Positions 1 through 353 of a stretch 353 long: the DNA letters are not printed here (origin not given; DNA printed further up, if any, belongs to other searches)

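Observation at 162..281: Conserved four-cysteine cluster (C-x2-C-x30-C-x4-C) with adjacent histidines in the terminase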

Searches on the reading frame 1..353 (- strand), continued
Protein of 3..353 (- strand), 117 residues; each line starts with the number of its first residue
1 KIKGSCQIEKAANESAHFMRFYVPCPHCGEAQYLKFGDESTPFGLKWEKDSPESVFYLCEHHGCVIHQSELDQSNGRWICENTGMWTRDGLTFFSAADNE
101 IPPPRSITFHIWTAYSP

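Call 80: get_annotated_region(hit=H50, flank=1600)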
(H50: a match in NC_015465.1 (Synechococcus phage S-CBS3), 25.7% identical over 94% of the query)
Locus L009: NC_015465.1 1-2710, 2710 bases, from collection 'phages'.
description: Synechococcus phage S-CBS3, complete genome.
organism: Synechococcus phage S-CBS3 (NCBI taxid 753085)
taxonomy: Viruses; Duplodnaviria; Heunggongvirae; Uroviricota; Caudoviricetes
host: Synechococcus sp. CB0202; source: surface water in Chesapeake Bay stn. 804; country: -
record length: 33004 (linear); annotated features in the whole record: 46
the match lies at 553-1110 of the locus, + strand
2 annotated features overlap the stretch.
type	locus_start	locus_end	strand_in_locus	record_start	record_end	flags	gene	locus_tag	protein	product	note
CDS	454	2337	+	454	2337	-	terL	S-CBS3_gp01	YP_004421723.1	terminase large subunit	-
CDS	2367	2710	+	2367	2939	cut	-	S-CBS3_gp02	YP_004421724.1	head-tail joining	-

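Call 81: get_annotated_region(hit=H51, flank=1600)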
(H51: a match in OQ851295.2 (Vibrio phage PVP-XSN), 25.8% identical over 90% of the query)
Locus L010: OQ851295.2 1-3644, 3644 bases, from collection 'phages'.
description: Vibrio phage PVP-XSN, complete genome.
organism: Vibrio phage PVP-XSN (NCBI taxid 3056214)
taxonomy: Viruses; Duplodnaviria; Heunggongvirae; Uroviricota; Caudoviricetes
host: Vibrio parahaemolyticus; source: -; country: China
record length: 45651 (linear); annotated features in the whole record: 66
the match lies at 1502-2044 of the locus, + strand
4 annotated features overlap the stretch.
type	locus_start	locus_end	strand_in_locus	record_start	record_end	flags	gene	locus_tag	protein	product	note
CDS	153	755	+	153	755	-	-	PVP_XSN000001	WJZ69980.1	hypothetical protein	GeneMark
CDS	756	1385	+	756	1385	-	-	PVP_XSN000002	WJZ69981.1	hypothetical protein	GeneMark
CDS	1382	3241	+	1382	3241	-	-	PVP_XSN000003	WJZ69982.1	terminase large subunit family protein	GeneMark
CDS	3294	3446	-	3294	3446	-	-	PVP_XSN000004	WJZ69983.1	hypothetical protein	GeneMark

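Call 82: get_annotated_region(hit=H52, flank=1600)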
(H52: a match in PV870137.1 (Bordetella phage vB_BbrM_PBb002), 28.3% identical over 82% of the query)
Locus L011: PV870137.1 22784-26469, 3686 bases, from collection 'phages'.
description: Bordetella phage vB_BbrM_PBb002, complete genome.
organism: Bordetella phage vB_BbrM_PBb002 (NCBI taxid 3447839)
taxonomy: Viruses
host: Bordetella bronchiseptica; source: sewage; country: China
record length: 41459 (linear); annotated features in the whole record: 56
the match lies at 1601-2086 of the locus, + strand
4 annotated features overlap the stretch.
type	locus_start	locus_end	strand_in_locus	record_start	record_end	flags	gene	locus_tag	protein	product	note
CDS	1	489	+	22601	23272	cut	-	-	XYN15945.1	hypothetical protein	-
CDS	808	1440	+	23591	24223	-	-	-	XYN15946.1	hypothetical protein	-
CDS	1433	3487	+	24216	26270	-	-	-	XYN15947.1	terminase large subunit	-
CDS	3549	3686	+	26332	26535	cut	-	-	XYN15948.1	hypothetical protein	-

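Call 83: get_annotated_region(hit=H53, flank=1600)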
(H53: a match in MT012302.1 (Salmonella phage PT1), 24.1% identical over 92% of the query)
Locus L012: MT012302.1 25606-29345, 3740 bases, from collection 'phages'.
description: Salmonella phage PT1, complete genome.
organism: Salmonella phage PT1 (NCBI taxid 2682571)
taxonomy: Viruses; Duplodnaviria; Heunggongvirae; Uroviricota; Caudoviricetes; Iiscvirinae; Jilinvirus
host: Salmonella enterica serovar Cerro 87; source: sewage; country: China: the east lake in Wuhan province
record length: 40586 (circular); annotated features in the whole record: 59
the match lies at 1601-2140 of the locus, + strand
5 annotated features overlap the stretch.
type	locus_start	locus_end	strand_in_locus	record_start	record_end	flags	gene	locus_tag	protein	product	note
CDS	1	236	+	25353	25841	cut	-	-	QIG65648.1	lysin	-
CDS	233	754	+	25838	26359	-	-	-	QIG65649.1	hypothetical protein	-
CDS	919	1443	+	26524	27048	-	-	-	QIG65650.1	hypothetical protein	-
CDS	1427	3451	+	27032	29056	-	-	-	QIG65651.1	terminase DNA packaging protein A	head, terminase DNA packaging protein A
CDS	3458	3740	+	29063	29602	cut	-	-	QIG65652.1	hypothetical protein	-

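Call 84: get_annotated_region(hit=H54, flank=1600)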
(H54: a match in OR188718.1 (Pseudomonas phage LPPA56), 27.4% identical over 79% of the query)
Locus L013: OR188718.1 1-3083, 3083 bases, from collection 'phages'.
description: Pseudomonas phage LPPA56, complete genome.
organism: Pseudomonas phage LPPA56 (NCBI taxid 3075043)
taxonomy: Viruses; Duplodnaviria; Heunggongvirae; Uroviricota; Caudoviricetes
host: Pseudomonas aeruginosa; source: -; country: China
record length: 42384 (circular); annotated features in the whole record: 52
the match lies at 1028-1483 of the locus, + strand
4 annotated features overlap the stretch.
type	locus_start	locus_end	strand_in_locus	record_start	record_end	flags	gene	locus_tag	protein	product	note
CDS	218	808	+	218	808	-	-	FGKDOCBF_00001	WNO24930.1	hypothetical protein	-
CDS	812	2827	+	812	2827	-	-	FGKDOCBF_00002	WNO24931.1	hypothetical protein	-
CDS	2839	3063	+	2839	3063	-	-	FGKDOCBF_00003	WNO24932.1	hypothetical protein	-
CDS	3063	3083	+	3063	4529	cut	-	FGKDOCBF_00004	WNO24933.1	hypothetical protein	-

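Call 99: get_annotated_region(hit=H47, flank=1600)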
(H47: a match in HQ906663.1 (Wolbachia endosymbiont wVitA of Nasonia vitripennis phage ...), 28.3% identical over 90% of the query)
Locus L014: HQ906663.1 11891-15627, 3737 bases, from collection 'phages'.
description: Wolbachia endosymbiont wVitA of Nasonia vitripennis phage WOVitA2, complete sequence.
organism: Wolbachia endosymbiont wVitA of Nasonia vitripennis phage WOVitA2 (NCBI taxid 949125)
taxonomy: Viruses; Duplodnaviria; Heunggongvirae; Uroviricota; Caudoviricetes
host: Wolbachia endosymbiont wVitA of Nasonia vitripennis; source: -; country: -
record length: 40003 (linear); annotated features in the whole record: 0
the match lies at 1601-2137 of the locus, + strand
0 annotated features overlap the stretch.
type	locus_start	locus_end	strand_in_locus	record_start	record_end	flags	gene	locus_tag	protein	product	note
